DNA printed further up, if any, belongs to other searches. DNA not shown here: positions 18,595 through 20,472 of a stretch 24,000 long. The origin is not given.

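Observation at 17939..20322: Two different Ni/Co-permease architectures, translationally coupled, directly downstream of hypF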

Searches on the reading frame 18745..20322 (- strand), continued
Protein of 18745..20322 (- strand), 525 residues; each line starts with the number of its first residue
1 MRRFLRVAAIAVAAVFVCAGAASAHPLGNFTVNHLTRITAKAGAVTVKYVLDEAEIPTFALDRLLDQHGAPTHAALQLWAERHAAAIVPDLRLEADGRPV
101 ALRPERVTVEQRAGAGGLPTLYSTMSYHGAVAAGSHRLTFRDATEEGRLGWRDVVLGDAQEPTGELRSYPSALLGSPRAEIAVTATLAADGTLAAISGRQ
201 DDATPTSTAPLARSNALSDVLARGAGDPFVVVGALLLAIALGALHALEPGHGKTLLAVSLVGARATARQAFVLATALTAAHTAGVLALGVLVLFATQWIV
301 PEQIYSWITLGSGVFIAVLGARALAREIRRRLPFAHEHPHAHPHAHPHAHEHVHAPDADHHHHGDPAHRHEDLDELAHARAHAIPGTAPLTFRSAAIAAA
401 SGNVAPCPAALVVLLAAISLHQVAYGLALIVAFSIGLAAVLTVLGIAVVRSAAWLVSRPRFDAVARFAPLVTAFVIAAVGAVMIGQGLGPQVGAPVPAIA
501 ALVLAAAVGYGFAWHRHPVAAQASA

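Call 42: find_encoding_contigs(protein=P0002, flank=7000, max_places=1)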
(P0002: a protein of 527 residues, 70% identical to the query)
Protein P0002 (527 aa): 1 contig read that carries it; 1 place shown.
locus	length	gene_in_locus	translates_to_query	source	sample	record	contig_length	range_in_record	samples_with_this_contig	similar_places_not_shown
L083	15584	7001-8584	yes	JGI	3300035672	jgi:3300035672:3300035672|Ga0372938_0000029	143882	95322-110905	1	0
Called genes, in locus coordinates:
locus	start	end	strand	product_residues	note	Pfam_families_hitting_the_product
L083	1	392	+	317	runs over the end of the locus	PF02653:BPD_transp_2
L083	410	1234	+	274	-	PF02463:SMC_N (faint), PF13175:AAA_15 (faint), PF13476:AAA_23, PF00005:ABC_tran (weak), PF13304:AAA_21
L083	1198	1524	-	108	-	-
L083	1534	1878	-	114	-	-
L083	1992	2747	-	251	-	PF01073:3Beta_HSD, PF01370:Epimerase, PF02719:Polysacc_synt_2 (faint), PF13460:NAD_binding_10 (weak), PF16363:GDP_Man_Dehyd, PF07993:NAD_binding_4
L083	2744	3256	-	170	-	-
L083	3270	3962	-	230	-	PF09818:ABC_ATPase (faint), PF00005:ABC_tran, PF13304:AAA_21 (faint)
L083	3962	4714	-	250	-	PF00005:ABC_tran, PF13304:AAA_21 (faint), PF12399:BCA_ABC_TP_C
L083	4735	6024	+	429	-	PF00465:Fe-ADH, PF13685:Fe-ADH_2 (weak), PF25137:ADH_Fe_C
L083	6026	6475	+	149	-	PF02580:Tyr_Deacylase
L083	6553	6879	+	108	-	-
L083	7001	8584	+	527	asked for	PF03824:NicO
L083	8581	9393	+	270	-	PF03824:NicO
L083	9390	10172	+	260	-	PF14224:DUF4331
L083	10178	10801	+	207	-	PF14224:DUF4331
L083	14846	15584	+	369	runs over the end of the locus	PF03824:NicO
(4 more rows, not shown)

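Call 43: find_encoding_contigs(protein=P0012, flank=7000, max_places=1)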
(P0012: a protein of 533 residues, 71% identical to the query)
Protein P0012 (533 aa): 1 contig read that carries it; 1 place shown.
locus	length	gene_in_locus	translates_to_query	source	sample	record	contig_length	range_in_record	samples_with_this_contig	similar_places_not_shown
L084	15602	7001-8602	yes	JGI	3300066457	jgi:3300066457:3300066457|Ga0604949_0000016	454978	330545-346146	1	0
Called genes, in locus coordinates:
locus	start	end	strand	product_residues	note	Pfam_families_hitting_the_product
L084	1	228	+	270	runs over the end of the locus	PF02653:BPD_transp_2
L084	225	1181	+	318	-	PF02653:BPD_transp_2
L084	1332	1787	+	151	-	-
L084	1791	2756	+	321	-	PF09471:Peptidase_M64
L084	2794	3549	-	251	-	PF01073:3Beta_HSD, PF01370:Epimerase, PF13460:NAD_binding_10 (weak), PF02719:Polysacc_synt_2, PF16363:GDP_Man_Dehyd, PF07993:NAD_binding_4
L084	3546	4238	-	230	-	PF09818:ABC_ATPase (faint), PF00005:ABC_tran, PF13304:AAA_21 (faint)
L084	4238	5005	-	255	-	PF00005:ABC_tran, PF13304:AAA_21 (faint), PF12399:BCA_ABC_TP_C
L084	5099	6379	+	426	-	PF00465:Fe-ADH, PF13685:Fe-ADH_2, PF25137:ADH_Fe_C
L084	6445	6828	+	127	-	-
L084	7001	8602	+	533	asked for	PF03824:NicO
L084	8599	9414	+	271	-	PF03824:NicO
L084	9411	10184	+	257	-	PF14224:DUF4331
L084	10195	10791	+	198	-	PF14224:DUF4331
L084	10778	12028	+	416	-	PF13432:TPR_16 (faint)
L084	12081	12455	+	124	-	PF00543:P-II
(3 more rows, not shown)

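Call 44: find_encoding_contigs(protein=P0001, flank=7000, max_places=1)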
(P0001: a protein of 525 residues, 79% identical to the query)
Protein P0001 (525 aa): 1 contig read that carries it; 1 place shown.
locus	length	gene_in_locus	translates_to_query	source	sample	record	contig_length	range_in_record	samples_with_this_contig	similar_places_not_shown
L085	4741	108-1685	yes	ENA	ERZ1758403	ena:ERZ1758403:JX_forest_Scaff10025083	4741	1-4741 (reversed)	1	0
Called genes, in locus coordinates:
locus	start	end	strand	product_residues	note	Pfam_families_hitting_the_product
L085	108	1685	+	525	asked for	PF03824:NicO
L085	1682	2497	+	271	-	PF03824:NicO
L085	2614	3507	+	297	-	PF14224:DUF4331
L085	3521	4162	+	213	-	PF14224:DUF4331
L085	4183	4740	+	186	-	?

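Call 74: search_solved_structures(query=A3, max_evalue=10, show_alignments=2)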
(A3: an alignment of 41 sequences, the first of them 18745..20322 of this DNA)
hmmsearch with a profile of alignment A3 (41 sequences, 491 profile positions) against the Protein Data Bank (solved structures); distinct sequences matched with E-value up to 10: 10.
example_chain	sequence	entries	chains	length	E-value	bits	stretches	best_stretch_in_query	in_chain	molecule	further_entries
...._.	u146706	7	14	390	0.069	15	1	319-388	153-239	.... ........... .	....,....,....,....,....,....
5wuc_A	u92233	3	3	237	0.26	13.1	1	303-375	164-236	Uncharacterized protein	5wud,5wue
7cu3_B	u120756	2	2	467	0.4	12.5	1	312-410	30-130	Transmembrane protein FAM155A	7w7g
1pq4_A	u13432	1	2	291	0.9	11.4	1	349-384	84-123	periplasmic binding protein component of an ABC type zinc uptake transporter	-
2yiu_A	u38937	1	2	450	1.1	11.1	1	299-375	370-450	CYTOCHROME B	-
8i56_A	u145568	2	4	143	2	10.2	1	350-370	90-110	Sirohydrochlorin cobaltochelatase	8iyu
6m25_A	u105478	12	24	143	2.2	10.1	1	350-370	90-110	Sirohydrochlorin cobaltochelatase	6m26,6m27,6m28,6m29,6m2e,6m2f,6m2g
8p2w_C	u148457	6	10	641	6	8.6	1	318-383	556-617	Sodium- and chloride-dependent transporter XTRP3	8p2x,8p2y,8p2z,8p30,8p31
30ff_DB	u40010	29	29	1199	6.7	8.5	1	340-395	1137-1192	Transcription initiation factor TFIID subunit 2 | Transcription initiation factor TFIID subunit 2, TAF2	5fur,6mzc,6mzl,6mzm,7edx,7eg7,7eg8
2oar_A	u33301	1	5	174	7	8.4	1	363-413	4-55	Large-conductance mechanosensitive channel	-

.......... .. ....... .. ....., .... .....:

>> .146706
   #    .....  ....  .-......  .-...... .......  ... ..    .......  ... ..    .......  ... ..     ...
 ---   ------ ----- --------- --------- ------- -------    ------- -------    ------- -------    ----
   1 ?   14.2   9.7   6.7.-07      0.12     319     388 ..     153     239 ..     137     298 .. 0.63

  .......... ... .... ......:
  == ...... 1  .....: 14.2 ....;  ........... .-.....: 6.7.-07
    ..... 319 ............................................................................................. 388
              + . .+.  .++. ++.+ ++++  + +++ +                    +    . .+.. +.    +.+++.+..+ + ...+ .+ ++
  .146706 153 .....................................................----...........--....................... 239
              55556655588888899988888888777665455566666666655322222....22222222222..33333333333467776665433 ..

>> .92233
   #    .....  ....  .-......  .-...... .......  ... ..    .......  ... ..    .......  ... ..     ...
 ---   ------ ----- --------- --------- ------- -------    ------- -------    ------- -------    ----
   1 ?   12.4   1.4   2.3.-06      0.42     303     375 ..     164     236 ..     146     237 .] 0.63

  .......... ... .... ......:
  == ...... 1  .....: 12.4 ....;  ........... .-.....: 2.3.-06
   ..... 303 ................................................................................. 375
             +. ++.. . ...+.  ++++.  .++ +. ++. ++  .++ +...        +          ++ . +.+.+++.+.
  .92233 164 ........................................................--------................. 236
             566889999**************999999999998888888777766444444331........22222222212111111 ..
